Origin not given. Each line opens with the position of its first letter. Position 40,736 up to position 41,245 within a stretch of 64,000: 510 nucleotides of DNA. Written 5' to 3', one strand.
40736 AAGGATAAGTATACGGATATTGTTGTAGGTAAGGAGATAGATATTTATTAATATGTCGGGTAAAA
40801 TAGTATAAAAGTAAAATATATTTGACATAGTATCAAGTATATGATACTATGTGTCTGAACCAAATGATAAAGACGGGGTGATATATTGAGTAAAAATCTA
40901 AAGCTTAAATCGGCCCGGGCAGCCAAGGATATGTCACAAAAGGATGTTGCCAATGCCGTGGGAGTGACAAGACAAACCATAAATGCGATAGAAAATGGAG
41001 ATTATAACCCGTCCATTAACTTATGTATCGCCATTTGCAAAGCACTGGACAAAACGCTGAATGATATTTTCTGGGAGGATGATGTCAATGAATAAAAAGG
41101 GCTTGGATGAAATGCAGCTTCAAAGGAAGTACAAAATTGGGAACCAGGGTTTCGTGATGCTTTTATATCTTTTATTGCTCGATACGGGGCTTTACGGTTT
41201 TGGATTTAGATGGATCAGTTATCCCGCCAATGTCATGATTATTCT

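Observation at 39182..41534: Two YozG-like XRE regulator plus small membrane protein modules flanking a membrane-anchored MBL hydrolase, each with its own palindromic operator over the promoter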

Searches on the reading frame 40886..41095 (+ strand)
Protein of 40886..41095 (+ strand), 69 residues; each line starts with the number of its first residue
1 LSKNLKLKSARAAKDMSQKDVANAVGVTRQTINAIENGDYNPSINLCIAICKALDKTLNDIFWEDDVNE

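Call 3: search_protein_families(library=pfam, proteins=[window:40886-41095:+], max_evalue=1)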
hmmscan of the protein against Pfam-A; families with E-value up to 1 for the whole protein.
window:40886-41095:+ (69 aa): 18 families
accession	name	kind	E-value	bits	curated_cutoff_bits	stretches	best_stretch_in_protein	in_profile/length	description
PF01381.28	HTH_3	-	2.1e-17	63.3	23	1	7-60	1-54/55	Helix-turn-helix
PF13443.12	HTH_26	-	4.4e-09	36.9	22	1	6-62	1-58/63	Cro/C1-type HTH DNA-binding domain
PF13560.12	HTH_31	-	5.8e-09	36.6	27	1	7-55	6-55/64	Helix-turn-helix domain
PF12844.13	HTH_19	-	4.3e-08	33.4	30.2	1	6-60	3-57/64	Helix-turn-helix domain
PF13413.12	HTH_25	-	1.5e-06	28.4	24.6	1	7-41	2-36/62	Helix-turn-helix domain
PF13542.12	HTH_Tnp_ISL3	-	0.001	18.9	27.4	1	3-35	14-46/51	Helix-turn-helix domain of transposase family ISL3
PF13545.12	HTH_Crp_2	-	0.0038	17.6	27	1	15-34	22-41/70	Crp-like helix-turn-helix domain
PF04545.22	Sigma70_r4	-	0.016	15.1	24.1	1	14-36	19-41/50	Sigma-70, region 4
PF13412.12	HTH_24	-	0.021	14.9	21.9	1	15-34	17-36/48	Winged helix-turn-helix DNA-binding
PF00325.26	Crp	-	0.03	14.5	21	1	16-33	3-20/32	Bacterial regulatory proteins, crp family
PF15943.11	YdaS_toxin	-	0.033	14.5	30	1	17-54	10-47/65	Bacterial toxin YdaS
PF13518.12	HTH_28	-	0.043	14.4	25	1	11-32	8-29/52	Helix-turn-helix domain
PF02796.21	HTH_7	-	0.064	13.9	23.8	1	13-32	20-38/45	Helix-turn-helix domain of resolvase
PF16509.11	KORA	-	0.096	13.3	26.7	1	15-36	30-51/84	TrfB plasmid transcriptional repressor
PF13384.12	HTH_23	-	0.096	13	24.6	1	10-33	11-35/50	Homeodomain-like domain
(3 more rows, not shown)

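Call 4: search_protein_families(library=ncbifam, proteins=[window:40886-41095:+], max_evalue=1)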
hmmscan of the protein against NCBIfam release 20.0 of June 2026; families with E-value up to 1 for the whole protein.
window:40886-41095:+ (69 aa): 26 families (the best 25 are shown)
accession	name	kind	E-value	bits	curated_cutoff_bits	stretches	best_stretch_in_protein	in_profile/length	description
TIGR03070.1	couple_hipB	subfamily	1.6e-10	40.8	71.65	1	7-56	7-56/58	type II toxin-antitoxin system Y4mF family antitoxin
NF041951.1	phage_RstR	subfamily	1.3e-09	38.3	80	1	1-65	1-65/108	RstR family transcriptional repressor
NF006015.0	PRK08154.1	subfamily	4.2e-08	32.7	204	1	6-66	34-94/314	anaerobic benzoate catabolism transcriptional regulator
TIGR00270.2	TIGR00270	equivalog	4.4e-08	33.1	110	1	7-60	80-133/159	multiprotein bridging factor aMBF1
NF003162.0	PRK04140.1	equivalog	1.9e-07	30.4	263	1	6-59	130-183/317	transcriptional regulator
NF047948.1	male_kill_WMK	equivalog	6.9e-06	25.7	300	1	6-67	9-70/300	WO male-killing family protein Wmk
NF041575.1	antitoxPezA_Strep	equivalog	7.6e-06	26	290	1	7-66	6-65/158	type II toxin-antitoxin system antitoxin PezA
NF007408.0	PRK09943.1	equivalog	9.4e-06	25.3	211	1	6-67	11-72/185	HTH-type transcriptional regulator PuuR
NF041493.1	MobT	equivalog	2.2e-05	23.5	600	1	7-57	1-51/383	MobT family relaxase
NF010465.0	PRK13890.1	equivalog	4e-05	23.7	96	1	13-67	16-70/121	conjugal transfer protein TrbA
NF052239.1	antitox_spr1629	equivalog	4.3e-05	22.8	335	1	6-53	6-53/377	spr1629 family repressor/antitoxin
NF041677.1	trans_regClgR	equivalog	0.00018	21.6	170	1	7-63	13-69/113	transcriptional regulator ClgR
NF000090.1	trans_reg_VanU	equivalog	0.00064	19.9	150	1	11-61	12-61/75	glycopeptide resistance transcriptional regulator VanU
TIGR02607.1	antidote_HigA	equivalog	0.00066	19.5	47.7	1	15-57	20-62/81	HigA family addiction module antitoxin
TIGR03830.1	CxxCG_CxxCG_HTH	subfamily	0.00073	19.3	61.8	1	6-51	69-114/127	type II TA system antitoxin MqsA family protein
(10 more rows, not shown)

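Call 14: search_solved_structures(query=window:40886-41095:+, max_evalue=0.001)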
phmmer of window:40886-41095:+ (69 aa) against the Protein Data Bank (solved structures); distinct sequences matched with E-value up to 0.001: 7.
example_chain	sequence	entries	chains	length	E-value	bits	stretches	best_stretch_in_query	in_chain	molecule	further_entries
9k3w_A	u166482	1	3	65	8e-10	41.9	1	3-64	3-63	Transcriptional regulator, PbsX family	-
1utx_A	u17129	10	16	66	9.2e-10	41.7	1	7-64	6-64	CYLR2 | cytolysin regulator 2 | PUTATIVE TRANSCRIPTION REGULATOR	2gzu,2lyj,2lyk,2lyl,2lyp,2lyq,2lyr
2xiu_A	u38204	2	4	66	1.8e-09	40.8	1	7-64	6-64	CYLR2 | CYLR2 SYNONYM CYTOLYSIN REPRESSOR 2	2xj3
9sf2_A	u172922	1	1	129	2.3e-05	27.9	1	4-65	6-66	Transcriptional regulator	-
2b5a_A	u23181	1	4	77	3.8e-05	27.2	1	6-62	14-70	C.BclI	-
2p5t_A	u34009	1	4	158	6.2e-05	26.5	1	6-66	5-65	Putative transcriptional regulator PezA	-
4ghj_A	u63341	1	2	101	0.00015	25.3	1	6-58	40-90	Probable transcriptional regulator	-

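Call 88: search_protein_families(library=padloc, proteins=[window:40886-41095:+], max_evalue=0.01)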
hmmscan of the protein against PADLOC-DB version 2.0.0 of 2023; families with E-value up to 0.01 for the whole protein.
window:40886-41095:+ (69 aa): 22 families
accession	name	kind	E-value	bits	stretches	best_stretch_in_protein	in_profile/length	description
PDLC03952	RmrA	-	4.7e-11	40.2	1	6-59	26-79/395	-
PDLC02926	HTH_VI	-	5.1e-11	40.7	1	6-63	5-62/92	-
PDLC03947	RmrA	-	1.1e-08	32.3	1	6-57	15-66/383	-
PDLC03944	RmrA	-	1.4e-08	32.3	1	6-56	10-60/384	-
PDLC03954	RmrA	-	9.2e-08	29.4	1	5-56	13-64/380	-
PDLC03949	RmrA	-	1.1e-07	29.1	1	3-58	3-58/363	-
PDLC04142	capH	-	1.6e-07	30.3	1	4-65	8-69/103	capH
PDLC03665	Control_protein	-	1.2e-06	26.7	1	6-63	12-70/77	control protein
PDLC03943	RmrA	-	3.2e-06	24.5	1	5-62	5-61/370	-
PDLC03946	RmrA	-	3.8e-06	23.9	1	4-67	4-66/357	-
PDLC03951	RmrA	-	1.2e-05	22.5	1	5-56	11-62/400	-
PDLC03945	RmrA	-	2e-05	21.9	1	6-54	6-54/394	-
PDLC03955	RmrA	-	5.3e-05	20.6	1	6-55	24-73/371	-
PDLC03664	Control_protein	-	0.00011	20.6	1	6-61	17-72/74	control protein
PDLC03536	REase_II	-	0.00019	19.2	1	11-62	19-70/237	Type II restriction enzyme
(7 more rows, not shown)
